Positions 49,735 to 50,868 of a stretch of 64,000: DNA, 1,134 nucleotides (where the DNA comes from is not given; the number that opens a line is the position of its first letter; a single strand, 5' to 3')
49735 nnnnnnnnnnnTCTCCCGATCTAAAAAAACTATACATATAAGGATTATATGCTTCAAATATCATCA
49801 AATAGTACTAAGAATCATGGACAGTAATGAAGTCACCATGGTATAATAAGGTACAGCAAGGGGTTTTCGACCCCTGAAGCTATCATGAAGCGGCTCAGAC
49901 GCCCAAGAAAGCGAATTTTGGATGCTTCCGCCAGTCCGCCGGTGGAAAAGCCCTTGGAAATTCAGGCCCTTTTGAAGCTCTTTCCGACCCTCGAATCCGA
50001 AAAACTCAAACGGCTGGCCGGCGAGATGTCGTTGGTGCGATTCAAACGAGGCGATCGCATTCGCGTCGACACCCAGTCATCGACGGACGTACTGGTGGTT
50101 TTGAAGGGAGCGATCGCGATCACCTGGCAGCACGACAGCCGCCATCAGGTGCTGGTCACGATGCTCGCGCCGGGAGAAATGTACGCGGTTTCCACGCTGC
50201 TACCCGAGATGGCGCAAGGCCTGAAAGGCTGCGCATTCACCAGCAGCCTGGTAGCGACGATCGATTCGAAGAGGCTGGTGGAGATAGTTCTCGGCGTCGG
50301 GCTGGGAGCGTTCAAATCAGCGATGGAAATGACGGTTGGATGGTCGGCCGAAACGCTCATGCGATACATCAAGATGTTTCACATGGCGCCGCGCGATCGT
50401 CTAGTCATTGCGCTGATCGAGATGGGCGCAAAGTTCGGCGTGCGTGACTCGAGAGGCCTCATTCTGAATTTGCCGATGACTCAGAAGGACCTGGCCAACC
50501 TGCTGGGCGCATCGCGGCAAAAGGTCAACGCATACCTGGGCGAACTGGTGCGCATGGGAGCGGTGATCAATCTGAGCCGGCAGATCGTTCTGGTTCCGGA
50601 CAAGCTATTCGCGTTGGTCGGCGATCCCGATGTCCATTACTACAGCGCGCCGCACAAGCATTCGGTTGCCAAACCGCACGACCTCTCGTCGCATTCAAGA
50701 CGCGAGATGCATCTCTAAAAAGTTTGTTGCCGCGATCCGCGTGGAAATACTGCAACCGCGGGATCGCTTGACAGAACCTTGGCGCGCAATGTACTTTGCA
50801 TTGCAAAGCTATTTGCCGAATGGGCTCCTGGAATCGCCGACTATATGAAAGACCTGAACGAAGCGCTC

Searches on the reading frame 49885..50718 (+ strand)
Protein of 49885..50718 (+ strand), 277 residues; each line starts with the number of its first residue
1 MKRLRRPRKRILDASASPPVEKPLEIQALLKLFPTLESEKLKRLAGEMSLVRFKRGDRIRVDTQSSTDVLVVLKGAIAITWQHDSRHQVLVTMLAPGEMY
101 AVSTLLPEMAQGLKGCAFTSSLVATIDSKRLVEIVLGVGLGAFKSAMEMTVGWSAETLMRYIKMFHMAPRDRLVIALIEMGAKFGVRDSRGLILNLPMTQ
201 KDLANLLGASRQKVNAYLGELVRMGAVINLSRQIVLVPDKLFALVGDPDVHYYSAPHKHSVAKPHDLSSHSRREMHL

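Call 74: search_protein_families(library=pfam, proteins=[window:49885-50718:+], max_evalue=0.00001)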
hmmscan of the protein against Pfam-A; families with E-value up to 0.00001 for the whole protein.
window:49885-50718:+ (277 aa): 1 family
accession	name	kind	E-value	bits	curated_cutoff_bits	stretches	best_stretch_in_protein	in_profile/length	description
PF13545.12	HTH_Crp_2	-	6.3e-11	42.5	27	1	172-239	2-65/70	Crp-like helix-turn-helix domain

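Call 78: search_protein_families(library=ncbifam, proteins=[window:49885-50718:+], max_evalue=0.01)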
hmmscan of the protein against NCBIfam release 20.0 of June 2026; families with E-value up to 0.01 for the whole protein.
window:49885-50718:+ (277 aa): 5 families
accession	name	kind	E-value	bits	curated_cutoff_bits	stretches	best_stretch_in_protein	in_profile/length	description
NF050815.1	TransActFtrBCaul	equivalog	6.2e-10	38.7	300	1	30-250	14-227/251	transcriptional activator FtrB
TIGR03697.1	NtcA_cyano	equivalog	4.4e-05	23.3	244.95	1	66-240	11-185/193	global nitrogen regulator NtcA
NF041163.2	encap_f2b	equivalog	5.3e-05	22.5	400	1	23-134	70-182/450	family 2B encapsulin nanocompartment shell protein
NF053664.1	TransRegPtrACyano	equivalog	0.00027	20.3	300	1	157-236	112-190/196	Crp/Fnr family transcriptional regulator PtrA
NF045989.1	TransRegFnrLRhodb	equivalog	0.0077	15.5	300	0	189-239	177-227/245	transcriptional regulator FnrL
